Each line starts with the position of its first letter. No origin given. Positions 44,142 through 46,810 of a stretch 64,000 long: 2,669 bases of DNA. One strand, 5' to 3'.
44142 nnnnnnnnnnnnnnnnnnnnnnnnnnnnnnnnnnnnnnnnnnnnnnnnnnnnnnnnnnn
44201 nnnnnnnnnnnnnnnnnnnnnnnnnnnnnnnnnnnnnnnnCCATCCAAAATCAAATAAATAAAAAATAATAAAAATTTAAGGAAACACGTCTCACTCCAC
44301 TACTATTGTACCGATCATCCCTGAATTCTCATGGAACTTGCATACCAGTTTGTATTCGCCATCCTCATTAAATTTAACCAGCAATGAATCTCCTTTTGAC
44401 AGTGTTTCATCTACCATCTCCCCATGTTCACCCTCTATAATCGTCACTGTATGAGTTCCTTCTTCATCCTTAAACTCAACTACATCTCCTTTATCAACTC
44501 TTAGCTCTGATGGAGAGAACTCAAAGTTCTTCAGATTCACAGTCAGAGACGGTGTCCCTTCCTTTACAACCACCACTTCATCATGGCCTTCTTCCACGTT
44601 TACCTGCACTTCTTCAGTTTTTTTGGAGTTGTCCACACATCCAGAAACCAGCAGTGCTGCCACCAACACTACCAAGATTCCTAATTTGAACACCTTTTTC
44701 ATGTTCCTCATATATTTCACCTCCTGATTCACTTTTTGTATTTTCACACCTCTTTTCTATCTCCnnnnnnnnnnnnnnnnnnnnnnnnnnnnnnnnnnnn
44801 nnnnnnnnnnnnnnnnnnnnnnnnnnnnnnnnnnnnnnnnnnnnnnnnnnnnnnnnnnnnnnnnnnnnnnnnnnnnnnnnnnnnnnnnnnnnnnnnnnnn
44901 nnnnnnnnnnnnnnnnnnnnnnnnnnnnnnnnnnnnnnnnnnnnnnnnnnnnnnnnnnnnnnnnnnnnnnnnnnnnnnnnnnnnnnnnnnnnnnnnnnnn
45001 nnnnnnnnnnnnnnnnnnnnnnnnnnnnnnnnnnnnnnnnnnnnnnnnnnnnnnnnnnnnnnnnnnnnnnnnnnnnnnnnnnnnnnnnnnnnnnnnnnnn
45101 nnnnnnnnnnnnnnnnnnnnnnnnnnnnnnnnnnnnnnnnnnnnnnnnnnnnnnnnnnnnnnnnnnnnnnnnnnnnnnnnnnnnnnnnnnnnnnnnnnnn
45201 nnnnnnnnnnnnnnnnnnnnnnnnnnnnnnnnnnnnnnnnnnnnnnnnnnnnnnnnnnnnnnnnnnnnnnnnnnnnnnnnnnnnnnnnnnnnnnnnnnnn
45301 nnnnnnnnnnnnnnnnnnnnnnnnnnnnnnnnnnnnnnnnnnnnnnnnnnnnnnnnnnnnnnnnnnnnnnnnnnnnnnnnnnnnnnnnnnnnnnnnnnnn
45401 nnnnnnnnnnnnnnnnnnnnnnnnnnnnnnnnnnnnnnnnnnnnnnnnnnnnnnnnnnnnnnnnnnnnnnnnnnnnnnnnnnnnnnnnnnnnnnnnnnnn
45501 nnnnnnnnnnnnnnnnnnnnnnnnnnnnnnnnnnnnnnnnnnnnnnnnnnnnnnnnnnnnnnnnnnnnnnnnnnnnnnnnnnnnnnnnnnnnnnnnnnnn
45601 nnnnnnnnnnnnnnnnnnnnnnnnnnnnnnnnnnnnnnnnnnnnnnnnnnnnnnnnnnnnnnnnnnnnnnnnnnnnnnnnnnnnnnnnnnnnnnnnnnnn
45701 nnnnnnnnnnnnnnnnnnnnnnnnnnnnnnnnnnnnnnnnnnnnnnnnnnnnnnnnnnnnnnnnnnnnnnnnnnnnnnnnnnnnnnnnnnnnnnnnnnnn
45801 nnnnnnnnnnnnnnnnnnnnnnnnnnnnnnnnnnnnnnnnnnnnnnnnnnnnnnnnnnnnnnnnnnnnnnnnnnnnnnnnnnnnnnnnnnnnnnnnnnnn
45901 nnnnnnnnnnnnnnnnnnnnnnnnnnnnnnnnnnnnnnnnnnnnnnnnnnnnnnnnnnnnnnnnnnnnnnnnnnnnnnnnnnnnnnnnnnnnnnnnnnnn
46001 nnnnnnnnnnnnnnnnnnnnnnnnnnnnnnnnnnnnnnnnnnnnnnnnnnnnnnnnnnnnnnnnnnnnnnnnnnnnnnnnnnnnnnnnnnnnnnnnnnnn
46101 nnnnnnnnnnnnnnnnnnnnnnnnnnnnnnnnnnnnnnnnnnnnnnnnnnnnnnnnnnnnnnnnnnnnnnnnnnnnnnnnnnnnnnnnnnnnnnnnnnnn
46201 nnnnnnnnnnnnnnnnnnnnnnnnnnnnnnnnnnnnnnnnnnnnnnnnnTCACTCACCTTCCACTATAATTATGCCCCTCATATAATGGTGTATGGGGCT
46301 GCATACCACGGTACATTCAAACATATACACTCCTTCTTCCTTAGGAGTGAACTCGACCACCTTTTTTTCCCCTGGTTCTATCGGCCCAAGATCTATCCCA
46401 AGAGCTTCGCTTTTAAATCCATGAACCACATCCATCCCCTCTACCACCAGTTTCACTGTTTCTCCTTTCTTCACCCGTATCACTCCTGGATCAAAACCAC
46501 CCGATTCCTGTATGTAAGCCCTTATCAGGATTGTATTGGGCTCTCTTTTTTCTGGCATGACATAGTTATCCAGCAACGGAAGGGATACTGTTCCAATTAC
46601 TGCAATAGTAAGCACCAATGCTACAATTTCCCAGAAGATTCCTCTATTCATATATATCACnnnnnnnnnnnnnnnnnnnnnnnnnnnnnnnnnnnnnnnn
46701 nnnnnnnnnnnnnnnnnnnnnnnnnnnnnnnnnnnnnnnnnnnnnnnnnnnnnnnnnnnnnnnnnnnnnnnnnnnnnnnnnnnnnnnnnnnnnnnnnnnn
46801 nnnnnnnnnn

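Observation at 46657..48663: CuA-type cupredoxin domain fused N-terminally to a NapH/NosR/CcoG-like polyferredoxin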

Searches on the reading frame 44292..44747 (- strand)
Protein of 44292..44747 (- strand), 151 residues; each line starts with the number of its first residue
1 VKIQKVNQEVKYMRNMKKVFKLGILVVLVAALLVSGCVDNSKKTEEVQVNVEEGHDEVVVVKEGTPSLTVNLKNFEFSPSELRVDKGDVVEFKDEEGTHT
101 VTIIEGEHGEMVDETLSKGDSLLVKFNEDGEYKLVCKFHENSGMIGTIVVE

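Call 3: search_protein_families(library=pfam, proteins=[window:44292-44747:-], max_evalue=0.1)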
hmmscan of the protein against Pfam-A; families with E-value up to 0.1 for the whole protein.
window:44292-44747:- (151 aa): 6 families
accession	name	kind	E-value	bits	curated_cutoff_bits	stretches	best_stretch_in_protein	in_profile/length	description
PF00127.26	Copper-bind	-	2.7e-11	44.2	21.2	1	68-151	5-99/99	Copper binding proteins, plastocyanin/azurin family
PF13473.12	Cupredoxin_1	-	2.5e-09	37.6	27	1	62-150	17-104/104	Cupredoxin-like domain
PF01333.25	Apocytochr_F_C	-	0.012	16.2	30.4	0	87-128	11-52/118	Apocytochrome F, C-terminal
PF13944.12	Calycin_like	-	0.017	15.9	30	0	53-102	23-76/124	Calycin-like beta-barrel domain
PF07883.17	Cupin_2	-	0.059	13.5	27.2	0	50-92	14-48/70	Cupin domain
PF09476.15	Pilus_CpaD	-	0.094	12.9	31.1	0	27-103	1-77/200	Pilus biogenesis CpaD protein (pilus_cpaD)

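Call 4: search_protein_families(library=ncbifam, proteins=[window:44292-44747:-], max_evalue=0.1)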
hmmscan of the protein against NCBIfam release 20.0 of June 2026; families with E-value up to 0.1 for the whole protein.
window:44292-44747:- (151 aa): 9 families
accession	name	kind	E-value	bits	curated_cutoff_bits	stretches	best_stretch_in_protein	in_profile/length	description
TIGR03102.1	halo_cynanin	subfamily_domain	8.7e-11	41.9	93.8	1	49-151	15-115/115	halocyanin domain-containing protein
TIGR02375.1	pseudoazurin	equivalog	8.5e-10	38.4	109.85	1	77-150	12-86/116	pseudoazurin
TIGR02656.1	cyanin_plasto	equivalog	9.2e-10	38.8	87.85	1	74-151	11-99/99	plastocyanin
TIGR02657.1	amicyanin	equivalog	0.00012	22.4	110.2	1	71-151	2-83/83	amicyanin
NF047803.1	LIC12338_lipo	equivalog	0.0036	17.2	90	1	13-45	1-34/66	LIC12338 family lipoprotein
NF007428.1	PRK09973.1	equivalog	0.012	16.2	120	1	16-52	1-34/85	lipoprotein YqhH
NF047847.2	SS_mature_LptM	equivalog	0.025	14.7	27.7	1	16-37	1-20/31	LPS translocon maturation chaperone LptM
NF003146.0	PRK04081.1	equivalog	0.066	12.6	194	0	11-65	2-57/207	hypothetical protein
NF050142.1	PG1828_fam_lipo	equivalog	0.091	13.5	50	0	16-45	1-27/59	PG1828 family lipoprotein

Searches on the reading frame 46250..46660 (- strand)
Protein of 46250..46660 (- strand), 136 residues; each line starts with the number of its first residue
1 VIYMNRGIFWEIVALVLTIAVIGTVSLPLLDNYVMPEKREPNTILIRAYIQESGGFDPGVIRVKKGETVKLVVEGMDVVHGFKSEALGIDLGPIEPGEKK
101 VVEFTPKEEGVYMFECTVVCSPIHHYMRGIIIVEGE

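Call 3: search_protein_families(library=pfam, proteins=[window:46250-46660:-], max_evalue=0.1)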
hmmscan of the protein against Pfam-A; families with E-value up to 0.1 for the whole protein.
window:46250-46660:- (136 aa): 5 families
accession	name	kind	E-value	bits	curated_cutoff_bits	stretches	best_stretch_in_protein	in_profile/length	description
PF13473.12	Cupredoxin_1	-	7.9e-09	35.9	27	1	52-133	28-104/104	Cupredoxin-like domain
PF00116.26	COX2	-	3.5e-07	30.6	22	1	63-130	50-116/120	Cytochrome C oxidase subunit II, periplasmic domain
PF00127.26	Copper-bind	-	0.00013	22.7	21.2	1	56-134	14-99/99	Copper binding proteins, plastocyanin/azurin family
PF07731.20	Cu-oxidase_2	-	0.0068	16.6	20.4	0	93-118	73-119/137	Multicopper oxidase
PF10989.13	DUF2808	-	0.091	13.2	25.3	0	93-119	98-128/146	Protein of unknown function (DUF2808)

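Call 4: search_protein_families(library=ncbifam, proteins=[window:46250-46660:-], max_evalue=0.1)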
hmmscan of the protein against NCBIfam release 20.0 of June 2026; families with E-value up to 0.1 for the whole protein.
window:46250-46660:- (136 aa): 10 families
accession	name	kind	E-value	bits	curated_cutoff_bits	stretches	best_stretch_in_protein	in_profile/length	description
TIGR04246.1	nitrous_NosZ_Gp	equivalog_domain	3.2e-14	52.1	625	1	39-134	480-577/578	Sec-dependent nitrous-oxide reductase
TIGR02866.1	CoxB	equivalog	4.3e-10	39.5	147.7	1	60-133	119-191/202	cytochrome c oxidase subunit II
NF052460.1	L-NosZ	equivalog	2.1e-08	33.1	700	1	53-134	387-479/480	clade III lactonase-type nitrous-oxide reductase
TIGR04244.1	nitrous_NosZ_RR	equivalog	7.6e-08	31.3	625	1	61-134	551-627/627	TAT-dependent nitrous-oxide reductase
TIGR03096.1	nitroso_cyanin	equivalog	2.1e-06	27.5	142.85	1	57-124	59-126/135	nitrosocyanin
NF050117.1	aa3_CtaC_Actin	exception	7.8e-06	25.3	250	1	60-128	160-227/244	aa3-type cytochrome oxidase subunit II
NF041074.2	quin_ox_SoxA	equivalog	1.7e-05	24.7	110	1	42-133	59-153/154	proton pump complex quinol oxidase subunit SoxA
TIGR02376.1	Cu_nitrite_red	equivalog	0.00063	19.2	296.3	1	79-134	87-145/326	copper-containing nitrite reductase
TIGR02375.1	pseudoazurin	equivalog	0.00076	19.2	109.85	1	56-118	12-74/116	pseudoazurin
TIGR03102.1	halo_cynanin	subfamily_domain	0.0029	17.7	93.8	1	40-133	20-114/115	halocyanin domain-containing protein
